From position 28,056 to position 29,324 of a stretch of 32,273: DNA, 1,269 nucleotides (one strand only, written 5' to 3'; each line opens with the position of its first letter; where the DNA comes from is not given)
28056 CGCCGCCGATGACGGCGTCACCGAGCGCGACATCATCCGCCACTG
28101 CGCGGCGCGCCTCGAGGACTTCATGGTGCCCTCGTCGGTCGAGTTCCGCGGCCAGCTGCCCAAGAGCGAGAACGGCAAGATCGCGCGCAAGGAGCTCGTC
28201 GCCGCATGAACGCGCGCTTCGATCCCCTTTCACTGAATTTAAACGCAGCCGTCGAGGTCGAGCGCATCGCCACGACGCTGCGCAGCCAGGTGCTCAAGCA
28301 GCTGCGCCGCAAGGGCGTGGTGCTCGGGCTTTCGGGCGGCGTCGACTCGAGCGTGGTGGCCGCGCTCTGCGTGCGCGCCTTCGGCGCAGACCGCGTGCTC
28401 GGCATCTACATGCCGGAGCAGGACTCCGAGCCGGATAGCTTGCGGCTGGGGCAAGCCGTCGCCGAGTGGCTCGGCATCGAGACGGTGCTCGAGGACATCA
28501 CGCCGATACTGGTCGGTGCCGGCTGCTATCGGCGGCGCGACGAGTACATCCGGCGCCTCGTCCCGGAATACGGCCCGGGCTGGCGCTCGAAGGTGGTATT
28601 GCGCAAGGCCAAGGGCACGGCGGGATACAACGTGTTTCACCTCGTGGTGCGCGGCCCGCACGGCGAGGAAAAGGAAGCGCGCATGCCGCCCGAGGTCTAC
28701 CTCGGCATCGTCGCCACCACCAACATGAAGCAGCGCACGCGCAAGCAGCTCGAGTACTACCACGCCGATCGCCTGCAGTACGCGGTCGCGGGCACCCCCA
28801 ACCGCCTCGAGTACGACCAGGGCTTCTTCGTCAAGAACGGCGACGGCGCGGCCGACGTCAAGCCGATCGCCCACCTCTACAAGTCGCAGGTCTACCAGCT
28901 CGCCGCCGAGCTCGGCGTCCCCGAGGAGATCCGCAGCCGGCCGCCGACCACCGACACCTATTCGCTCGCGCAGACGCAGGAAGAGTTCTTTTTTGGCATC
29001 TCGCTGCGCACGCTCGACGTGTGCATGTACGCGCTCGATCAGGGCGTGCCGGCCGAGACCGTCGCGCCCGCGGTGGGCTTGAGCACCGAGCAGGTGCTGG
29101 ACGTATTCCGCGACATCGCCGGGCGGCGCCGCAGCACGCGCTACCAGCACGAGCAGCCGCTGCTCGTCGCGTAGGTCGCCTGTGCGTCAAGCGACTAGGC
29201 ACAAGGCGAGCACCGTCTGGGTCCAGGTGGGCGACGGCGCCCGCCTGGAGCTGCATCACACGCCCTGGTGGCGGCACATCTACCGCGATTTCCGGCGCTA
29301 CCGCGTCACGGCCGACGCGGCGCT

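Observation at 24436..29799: AsnB amidotransferase + carrier protein + adenylating ligase + NadE-like ATP-PPase + hexapeptide acyltransferase cassette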

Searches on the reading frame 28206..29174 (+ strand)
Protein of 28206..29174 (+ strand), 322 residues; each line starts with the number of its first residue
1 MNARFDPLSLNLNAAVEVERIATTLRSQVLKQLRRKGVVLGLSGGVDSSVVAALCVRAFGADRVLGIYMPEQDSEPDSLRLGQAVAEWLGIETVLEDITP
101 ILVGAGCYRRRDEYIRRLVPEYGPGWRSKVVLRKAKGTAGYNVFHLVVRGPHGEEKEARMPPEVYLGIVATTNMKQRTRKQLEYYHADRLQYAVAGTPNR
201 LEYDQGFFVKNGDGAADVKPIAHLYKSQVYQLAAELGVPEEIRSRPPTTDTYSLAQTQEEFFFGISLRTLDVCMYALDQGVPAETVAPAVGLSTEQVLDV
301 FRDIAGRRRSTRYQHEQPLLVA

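Call 4: search_protein_families(library=ncbifam, proteins=[window:28206-29174:+], max_evalue=0.001)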
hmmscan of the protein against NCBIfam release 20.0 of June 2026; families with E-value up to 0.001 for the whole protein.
window:28206-29174:+ (322 aa): 11 families
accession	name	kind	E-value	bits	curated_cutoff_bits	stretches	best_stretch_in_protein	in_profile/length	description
NF002048.0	PRK00876.1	subfamily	3.7e-147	489.4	313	1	5-321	7-323/330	NAD(+) synthase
NF010587.0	PRK13980.1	equivalog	3.7e-51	173.9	255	2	170-303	112-244/267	NAD+ synthase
TIGR00552.1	nadE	equivalog_domain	8e-47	159.6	63.65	2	169-318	107-241/251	NAD(+) synthase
NF001979.1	PRK00768.1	equivalog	1.2e-24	87.2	250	2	171-271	132-233/266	NAD(+) synthase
NF010588.0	PRK13981.1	equivalog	1.4e-20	73.3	479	2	23-101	274-351/546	NAD+ synthase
NF000848.1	PRK00074.1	equivalog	2.2e-11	43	400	1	14-69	192-247/512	glutamine-hydrolyzing GMP synthase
TIGR00884.1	guaA_Cterm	equivalog_domain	7.9e-10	38.5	338.75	1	27-68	8-48/310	glutamine-hydrolyzing GMP synthase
TIGR00268.2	TIGR00268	equivalog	1e-06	28.2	150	1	36-94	14-72/259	ATP-dependent sacrificial sulfur transferase LarE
TIGR00420.1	trmU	equivalog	5.2e-06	25.6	236.95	1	37-93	2-66/351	tRNA 2-thiouridine(34) synthase MnmA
NF001138.1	PRK00143.1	equivalog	1.5e-05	24.1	284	1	38-75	2-37/345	tRNA 2-thiouridine(34) synthase MnmA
TIGR01536.1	asn_synth_AEB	equivalog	0.00039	19.5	267.1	1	17-94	233-311/517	asparagine synthase (glutamine-hydrolyzing)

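Call 5: search_protein_families(library=pfam, proteins=[window:28206-29174:+], max_evalue=0.001)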
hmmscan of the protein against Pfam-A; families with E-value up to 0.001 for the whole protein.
window:28206-29174:+ (322 aa): 3 families
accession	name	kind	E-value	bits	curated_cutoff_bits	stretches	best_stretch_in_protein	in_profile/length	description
PF02540.23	NAD_synthase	-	1.6e-51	175.3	21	2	169-317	99-241/242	NAD synthase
PF03054.22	tRNA_Me_trans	-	2.9e-05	24.3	20.6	1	38-75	3-38/202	tRNA methyl transferase HUP domain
PF00733.27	Asn_synthase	-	0.00036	20.7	21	1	22-93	3-74/354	Asparagine synthase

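Call 8: find_encoding_contigs(protein=window:28206-29174:+, flank=10000, max_places=6)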
Protein window:28206-29174:+ (322 aa): 4 contigs read that carry it; 4 places shown.
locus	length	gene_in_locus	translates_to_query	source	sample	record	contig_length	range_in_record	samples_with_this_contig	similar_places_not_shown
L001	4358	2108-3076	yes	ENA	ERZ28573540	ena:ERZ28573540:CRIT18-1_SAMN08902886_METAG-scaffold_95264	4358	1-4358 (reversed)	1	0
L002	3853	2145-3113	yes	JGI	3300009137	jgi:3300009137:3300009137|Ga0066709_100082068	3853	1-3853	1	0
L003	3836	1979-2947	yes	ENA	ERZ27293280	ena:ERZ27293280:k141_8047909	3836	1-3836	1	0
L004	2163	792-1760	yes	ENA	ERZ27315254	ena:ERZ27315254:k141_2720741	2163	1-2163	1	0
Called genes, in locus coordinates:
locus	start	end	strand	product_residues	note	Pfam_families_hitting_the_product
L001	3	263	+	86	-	?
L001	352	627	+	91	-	-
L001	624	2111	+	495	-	PF00501:AMP-binding, PF13193:AMP-binding_C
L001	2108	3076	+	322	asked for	PF02540:NAD_synthase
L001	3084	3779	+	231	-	PF00132:Hexapep, PF14602:Hexapep_2 (weak)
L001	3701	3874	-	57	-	-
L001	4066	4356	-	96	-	?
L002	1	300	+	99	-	PF00733:Asn_synthase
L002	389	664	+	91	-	-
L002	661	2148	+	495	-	PF00501:AMP-binding, PF13193:AMP-binding_C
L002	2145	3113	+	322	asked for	PF02540:NAD_synthase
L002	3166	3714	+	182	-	PF00132:Hexapep, PF14602:Hexapep_2 (weak)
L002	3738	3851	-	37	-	?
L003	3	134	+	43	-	?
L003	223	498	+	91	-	-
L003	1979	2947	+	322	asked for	PF02540:NAD_synthase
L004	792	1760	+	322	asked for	PF02540:NAD_synthase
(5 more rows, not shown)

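Call 9: find_homologous_proteins(query=window:28206-29174:+, max_evalue=1e-20)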
Query window:28206-29174:+ (322 aa): 8000 proteins with E <= 1e-20 among 8000 candidates; the best 120 are listed.
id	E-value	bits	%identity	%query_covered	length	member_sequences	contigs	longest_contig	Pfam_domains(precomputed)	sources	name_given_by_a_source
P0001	2.1e-211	718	100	100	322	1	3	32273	PF02540.24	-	-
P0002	5.6e-211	717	100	100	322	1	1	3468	PF02540.24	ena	-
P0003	4.8e-210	714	99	100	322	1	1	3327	PF03054.23,PF02540.24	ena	-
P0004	1.7e-208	709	98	100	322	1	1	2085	PF02540.24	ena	-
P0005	2.9e-207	705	98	100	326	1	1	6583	PF02540.24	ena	-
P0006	2.2e-202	689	95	100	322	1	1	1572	PF02540.24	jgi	jgi:NAD+ synthase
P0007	8.5e-201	683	95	100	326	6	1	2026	PF02540.24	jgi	jgi:NAD+ synthase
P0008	1.7e-200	682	94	100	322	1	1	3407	PF02540.24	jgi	jgi:NAD+ synthase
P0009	2.9e-200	682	95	100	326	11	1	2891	PF02540.24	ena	-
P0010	2.5e-199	679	95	100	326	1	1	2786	PF03054.23,PF02540.24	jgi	-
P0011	3.4e-199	678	94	100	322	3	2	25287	PF02540.24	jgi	jgi:NAD+ synthase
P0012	6.7e-199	677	94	100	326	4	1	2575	PF02540.24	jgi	jgi:NAD+ synthase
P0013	1.6e-198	676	94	100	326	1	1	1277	PF02540.24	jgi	-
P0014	2.0e-198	676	93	100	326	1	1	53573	PF02540.24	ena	-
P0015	2.0e-198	676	92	100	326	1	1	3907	PF02540.24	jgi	jgi:NAD+ synthase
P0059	1.5e-185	633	88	100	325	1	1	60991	PF03054.23,PF02540.24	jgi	jgi:NAD+ synthase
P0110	3.7e-180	616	83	100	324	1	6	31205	PF02540.24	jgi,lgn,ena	jgi:NAD+ synthase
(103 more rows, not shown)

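Call 10: find_encoding_contigs(protein=P0059, flank=10000, max_places=2)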
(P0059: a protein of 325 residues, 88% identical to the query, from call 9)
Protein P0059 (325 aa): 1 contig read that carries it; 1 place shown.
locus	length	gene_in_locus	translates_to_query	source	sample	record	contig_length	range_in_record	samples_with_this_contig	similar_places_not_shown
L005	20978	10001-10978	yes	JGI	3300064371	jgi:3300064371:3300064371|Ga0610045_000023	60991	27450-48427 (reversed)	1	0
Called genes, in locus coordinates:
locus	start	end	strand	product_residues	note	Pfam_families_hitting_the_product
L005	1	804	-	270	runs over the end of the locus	PF01557:FAA_hydrolase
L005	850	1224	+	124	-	PF01740:STAS, PF13466:STAS_2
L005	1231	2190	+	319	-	PF12706:Lactamase_B_2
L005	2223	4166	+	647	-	PF05226:CHASE2, PF07228:SpoIIE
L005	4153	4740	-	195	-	PF00691:OmpA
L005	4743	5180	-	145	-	PF04773:FecR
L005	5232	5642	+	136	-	PF13581:HATPase_c_2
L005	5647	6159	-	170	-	PF06052:3-HAO, PF07883:Cupin_2 (weak)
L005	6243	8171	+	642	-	PF13522:GATase_6, PF13537:GATase_7, PF00733:Asn_synthase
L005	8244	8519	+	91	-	-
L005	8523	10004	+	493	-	PF00501:AMP-binding, PF13193:AMP-binding_C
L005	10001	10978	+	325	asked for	PF02540:NAD_synthase, PF03054:tRNA_Me_trans (faint), PF02540:NAD_synthase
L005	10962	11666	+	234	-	PF00132:Hexapep (weak), PF14602:Hexapep_2 (weak)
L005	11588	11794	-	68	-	-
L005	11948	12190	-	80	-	-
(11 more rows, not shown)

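Call 11: find_encoding_contigs(protein=P0110, flank=10000, max_places=2)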
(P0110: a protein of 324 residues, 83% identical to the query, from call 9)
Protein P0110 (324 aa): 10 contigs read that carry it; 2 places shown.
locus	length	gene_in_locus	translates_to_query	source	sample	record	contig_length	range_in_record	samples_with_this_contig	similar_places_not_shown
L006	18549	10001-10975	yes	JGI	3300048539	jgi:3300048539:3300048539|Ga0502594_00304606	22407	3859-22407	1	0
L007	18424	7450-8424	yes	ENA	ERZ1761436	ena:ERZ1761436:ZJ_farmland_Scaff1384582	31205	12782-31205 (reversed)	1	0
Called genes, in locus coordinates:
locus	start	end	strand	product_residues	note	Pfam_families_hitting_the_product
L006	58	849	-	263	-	PF01557:FAA_hydrolase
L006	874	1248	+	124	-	PF01740:STAS, PF13466:STAS_2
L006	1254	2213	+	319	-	PF12706:Lactamase_B_2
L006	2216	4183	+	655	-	PF05226:CHASE2, PF07228:SpoIIE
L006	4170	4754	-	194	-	PF00691:OmpA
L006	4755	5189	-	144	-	PF04773:FecR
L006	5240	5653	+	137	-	PF13581:HATPase_c_2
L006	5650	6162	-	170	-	PF06052:3-HAO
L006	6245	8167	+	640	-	PF13522:GATase_6, PF13537:GATase_7, PF00733:Asn_synthase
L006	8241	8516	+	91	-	-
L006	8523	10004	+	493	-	PF00501:AMP-binding, PF13193:AMP-binding_C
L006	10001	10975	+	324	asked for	PF02540:NAD_synthase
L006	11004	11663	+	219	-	PF00132:Hexapep, PF14602:Hexapep_2 (weak)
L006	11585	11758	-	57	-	-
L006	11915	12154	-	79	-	-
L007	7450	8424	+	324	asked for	PF02540:NAD_synthase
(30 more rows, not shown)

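Call 12: search_solved_structures(query=window:28206-29174:+, max_evalue=0.00001, show_alignments=2)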
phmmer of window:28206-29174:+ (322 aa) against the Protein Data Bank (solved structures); distinct sequences matched with E-value up to 0.00001: 19.
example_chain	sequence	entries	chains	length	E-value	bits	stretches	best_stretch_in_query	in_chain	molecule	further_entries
2e18_A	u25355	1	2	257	8.7e-31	110.2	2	172-297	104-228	NH(3)-dependent NAD(+) synthetase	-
3fiu_A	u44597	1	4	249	1.6e-18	69.9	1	170-271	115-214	NH(3)-dependent NAD(+) synthetase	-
3p52_A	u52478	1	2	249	4.3e-17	65.2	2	168-278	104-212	NH(3)-dependent NAD(+) synthetase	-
1xng_A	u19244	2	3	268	5.6e-16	61.6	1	174-297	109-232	NH(3)-dependent NAD(+) synthetase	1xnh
3q4g_A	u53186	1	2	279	2e-15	59.8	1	172-285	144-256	NH(3)-dependent NAD(+) synthetase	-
6kv3_A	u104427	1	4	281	3.7e-15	58.9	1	172-272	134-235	NH(3)-dependent NAD(+) synthetase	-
1wxe_A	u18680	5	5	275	7.8e-15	57.8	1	164-272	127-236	NH(3)-dependent NAD(+) synthetase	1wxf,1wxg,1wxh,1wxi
5wp0_A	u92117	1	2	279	1.1e-14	57.4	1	172-271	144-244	NH(3)-dependent NAD(+) synthetase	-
1ee1_A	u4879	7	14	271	2.3e-14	56.3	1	172-272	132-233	NH(3)-DEPENDENT NAD(+) SYNTHETASE | NAD SYNTHETASE | PROTEIN (NAD SYNTHETASE)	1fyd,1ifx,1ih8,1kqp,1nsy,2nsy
4xfd_A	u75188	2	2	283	2.5e-14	56.2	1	171-275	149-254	NH(3)-dependent NAD(+) synthetase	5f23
3dpi_A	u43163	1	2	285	3.8e-14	55.6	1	172-275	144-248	NAD+ synthetase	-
4q16_A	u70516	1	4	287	1.1e-13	54.1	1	172-272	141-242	NH(3)-dependent NAD(+) synthetase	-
3hmq_A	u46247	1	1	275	2.9e-13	52.7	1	164-271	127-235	NH(3)-dependent NAD(+) synthetase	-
2pz8_A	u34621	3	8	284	3e-11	46.1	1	173-284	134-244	NH(3)-dependent NAD(+) synthetase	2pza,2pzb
6c8q_A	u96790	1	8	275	3.8e-11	45.7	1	172-268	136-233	NH(3)-dependent NAD(+) synthetase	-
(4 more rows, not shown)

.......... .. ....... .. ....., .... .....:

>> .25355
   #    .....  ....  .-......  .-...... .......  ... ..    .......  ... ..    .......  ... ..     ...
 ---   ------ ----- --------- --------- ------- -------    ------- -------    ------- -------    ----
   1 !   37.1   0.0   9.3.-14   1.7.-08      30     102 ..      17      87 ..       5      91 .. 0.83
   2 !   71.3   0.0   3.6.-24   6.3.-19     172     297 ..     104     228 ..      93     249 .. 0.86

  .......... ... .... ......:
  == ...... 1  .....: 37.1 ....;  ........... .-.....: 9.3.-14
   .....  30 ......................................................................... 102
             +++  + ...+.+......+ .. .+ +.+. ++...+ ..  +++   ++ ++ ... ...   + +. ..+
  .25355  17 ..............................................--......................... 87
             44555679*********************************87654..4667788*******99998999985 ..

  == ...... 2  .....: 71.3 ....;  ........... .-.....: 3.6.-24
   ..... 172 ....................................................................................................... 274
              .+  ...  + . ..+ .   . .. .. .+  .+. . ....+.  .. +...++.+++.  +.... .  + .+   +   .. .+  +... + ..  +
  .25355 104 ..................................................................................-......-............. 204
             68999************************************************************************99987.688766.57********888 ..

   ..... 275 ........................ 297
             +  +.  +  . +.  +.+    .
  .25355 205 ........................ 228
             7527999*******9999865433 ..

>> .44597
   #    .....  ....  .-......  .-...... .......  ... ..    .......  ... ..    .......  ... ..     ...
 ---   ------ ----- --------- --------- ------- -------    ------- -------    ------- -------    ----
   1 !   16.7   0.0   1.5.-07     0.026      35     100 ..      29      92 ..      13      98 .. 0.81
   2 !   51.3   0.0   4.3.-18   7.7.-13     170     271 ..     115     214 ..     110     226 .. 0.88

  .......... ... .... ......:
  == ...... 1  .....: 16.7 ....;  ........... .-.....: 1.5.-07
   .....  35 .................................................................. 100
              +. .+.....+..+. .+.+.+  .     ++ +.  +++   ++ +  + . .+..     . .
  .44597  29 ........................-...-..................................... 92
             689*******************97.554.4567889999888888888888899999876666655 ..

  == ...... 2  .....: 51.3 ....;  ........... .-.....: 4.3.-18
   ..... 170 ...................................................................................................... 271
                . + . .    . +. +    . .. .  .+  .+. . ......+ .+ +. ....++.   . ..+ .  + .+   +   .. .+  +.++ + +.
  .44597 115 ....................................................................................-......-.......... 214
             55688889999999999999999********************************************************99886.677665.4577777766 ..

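Call 18: search_dna_similar(query=window:28206-29174:+, collection=plasmids, mode=protein, max_evalue=1e-20, max_rows=30)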
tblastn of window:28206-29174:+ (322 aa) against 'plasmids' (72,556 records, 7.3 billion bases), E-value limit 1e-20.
Records with a match: 117; places in all: 117; records where one place covers at least 80% of the query: 116.
Best place of each record, by identity: 60-80% 98; <60% 19.
By first word of the organism name: Sinorhizobium 76; Azospirillum 12; Ensifer 9; Shinella 8; Mesorhizobium 8; Rhizobium 2; Roseateles 1; Nitratireductor 1.
By predicted mobility (MOB-suite, as given by PLSDB): mobilizable 62; non-mobilizable 43; conjugative 12.
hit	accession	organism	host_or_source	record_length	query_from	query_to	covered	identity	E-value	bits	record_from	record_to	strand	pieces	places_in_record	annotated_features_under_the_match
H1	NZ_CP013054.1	Sinorhizobium americanum CCGM7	Phaseolus vulgaris,root nodules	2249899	5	321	98%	64.0%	6e-118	380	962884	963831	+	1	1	none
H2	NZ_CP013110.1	Sinorhizobium americanum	Vachellia farnesiana,cell culture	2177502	5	321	98%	64.0%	7e-117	377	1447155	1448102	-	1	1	record has no annotation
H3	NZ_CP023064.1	Sinorhizobium sp. CCBAU 05631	G.max,nodule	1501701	5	321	98%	63.4%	2e-116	376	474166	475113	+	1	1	record has no annotation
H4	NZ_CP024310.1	Sinorhizobium fredii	Phaseolus vulgaris,cell culture,plant ...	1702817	5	321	98%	63.4%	2e-116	376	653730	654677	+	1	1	record has no annotation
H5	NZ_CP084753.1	Roseateles sp. XES5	Xenopus laevis,bacterial culture,swab ...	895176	5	322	99%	62.9%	5e-116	375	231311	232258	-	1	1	nadE: NAD(+) synthase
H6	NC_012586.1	Sinorhizobium fredii NGR234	-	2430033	5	321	98%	63.1%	1e-115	374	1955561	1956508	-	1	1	record has no annotation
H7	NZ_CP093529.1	Shinella zoogloeoides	-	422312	5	319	98%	63.2%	2e-117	379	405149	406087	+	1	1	nadE: NAD(+) synthase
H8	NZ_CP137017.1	Sinorhizobium fredii GR64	Phaseolus vulgaris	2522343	5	321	98%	62.8%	1e-114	371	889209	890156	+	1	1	record has no annotation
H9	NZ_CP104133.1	Sinorhizobium sp. K101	Phaseolus vulgaris,cell ...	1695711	5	321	98%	62.5%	1e-114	371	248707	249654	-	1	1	none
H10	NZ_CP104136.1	Sinorhizobium sp. C101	Phaseolus vulgaris,cell ...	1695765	5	321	98%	62.5%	1e-114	371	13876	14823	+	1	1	record has no annotation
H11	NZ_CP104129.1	Sinorhizobium sp. M103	Phaseolus vulgaris,cell ...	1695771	5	321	98%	62.5%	1e-114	371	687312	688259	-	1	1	none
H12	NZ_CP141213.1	Sinorhizobium meliloti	alfalfa,Isolate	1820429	5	321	98%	62.5%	1e-114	371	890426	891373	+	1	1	none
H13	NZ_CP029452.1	Sinorhizobium fredii CCBAU 25509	Glycine soja,cell culture,plant root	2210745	5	321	98%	62.5%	5e-114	369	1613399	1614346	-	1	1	record has no annotation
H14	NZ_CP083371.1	Ensifer canadensis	Melilotus albus,Cell Culture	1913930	2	321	99%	61.9%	2e-116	376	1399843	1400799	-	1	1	none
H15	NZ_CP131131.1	Shinella zoogloeoides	isolate,Activated charcoal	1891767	5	322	99%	62.3%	2e-116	376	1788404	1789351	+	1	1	none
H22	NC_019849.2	Sinorhizobium meliloti GR4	-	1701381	5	321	98%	62.1%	1e-114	371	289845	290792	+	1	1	none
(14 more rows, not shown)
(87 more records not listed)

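Call 19: get_annotated_region(hit=H5, flank=9000)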
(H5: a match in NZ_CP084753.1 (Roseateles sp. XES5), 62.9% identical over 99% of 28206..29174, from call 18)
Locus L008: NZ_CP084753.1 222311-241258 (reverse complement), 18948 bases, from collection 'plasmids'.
description: UNVERIFIED_ORG: Roseateles sp. XES5 plasmid unnamed1, complete sequence
organism: Roseateles sp. XES5 (NCBI taxid 2877940)
taxonomy: Bacteria; Pseudomonadota; Betaproteobacteria; Burkholderiales; Sphaerotilaceae; Roseateles; Roseateles sp. XES5
host: -; source: Xenopus laevis,bacterial culture,swab of adult female 2 skin; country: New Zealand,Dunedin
typing (MOB-suite, as given by PLSDB): non-mobilizable
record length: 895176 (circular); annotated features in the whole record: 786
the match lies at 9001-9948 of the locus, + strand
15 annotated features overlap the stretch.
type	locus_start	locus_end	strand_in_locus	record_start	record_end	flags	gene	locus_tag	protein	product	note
CDS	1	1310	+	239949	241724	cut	-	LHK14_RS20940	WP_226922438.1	alpha/beta hydrolase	-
CDS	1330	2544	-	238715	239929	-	-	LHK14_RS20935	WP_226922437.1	glycosyltransferase family 1 protein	-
CDS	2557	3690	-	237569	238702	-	-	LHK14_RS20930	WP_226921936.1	glycosyltransferase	-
CDS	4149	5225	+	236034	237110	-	-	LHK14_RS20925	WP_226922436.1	hypothetical protein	-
CDS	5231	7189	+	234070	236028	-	asnB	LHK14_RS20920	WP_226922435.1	asparagine synthase (glutamine-hydrolyzing)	GO:0006529 - asparagine biosynthetic process [Evidence IEA]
CDS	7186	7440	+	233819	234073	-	-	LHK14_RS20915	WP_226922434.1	acyl carrier protein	GO:0006633 - fatty acid biosynthetic process [Evidence IEA]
CDS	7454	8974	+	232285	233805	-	-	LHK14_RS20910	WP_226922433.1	class I adenylate-forming enzyme family protein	-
CDS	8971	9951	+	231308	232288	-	nadE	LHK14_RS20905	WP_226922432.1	NAD(+) synthase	GO:0009435 - NAD biosynthetic process [Evidence IEA]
CDS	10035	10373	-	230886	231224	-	-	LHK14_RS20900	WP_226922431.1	RidA family protein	-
CDS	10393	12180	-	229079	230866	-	-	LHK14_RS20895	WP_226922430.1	alanine racemase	-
CDS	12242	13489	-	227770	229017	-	-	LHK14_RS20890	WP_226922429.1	D-amino acid dehydrogenase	GO:0055130 - D-alanine catabolic process [Evidence IEA]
CDS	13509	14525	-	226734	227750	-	-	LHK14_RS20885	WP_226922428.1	C45 family peptidase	-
CDS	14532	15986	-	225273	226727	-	-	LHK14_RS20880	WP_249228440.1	biotin carboxylase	-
CDS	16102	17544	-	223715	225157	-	-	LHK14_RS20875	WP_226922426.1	aldehyde dehydrogenase family protein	-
CDS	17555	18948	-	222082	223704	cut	-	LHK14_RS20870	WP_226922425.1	5-guanidino-2-oxopentanoate decarboxylase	-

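Call 20: get_annotated_region(hit=H22, flank=9000)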
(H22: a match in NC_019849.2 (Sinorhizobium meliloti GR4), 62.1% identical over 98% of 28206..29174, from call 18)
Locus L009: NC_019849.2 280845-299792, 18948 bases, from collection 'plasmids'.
description: Sinorhizobium meliloti GR4 plasmid pRmeGR4d, complete sequence
organism: Sinorhizobium meliloti GR4 (NCBI taxid 1235461)
taxonomy: Bacteria; Pseudomonadota; Alphaproteobacteria; Hyphomicrobiales; Rhizobiaceae; Sinorhizobium; Sinorhizobium meliloti; Sinorhizobium meliloti GR4
host: -; source: -; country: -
typing (MOB-suite, as given by PLSDB): mobilizable; relaxase MOBQ
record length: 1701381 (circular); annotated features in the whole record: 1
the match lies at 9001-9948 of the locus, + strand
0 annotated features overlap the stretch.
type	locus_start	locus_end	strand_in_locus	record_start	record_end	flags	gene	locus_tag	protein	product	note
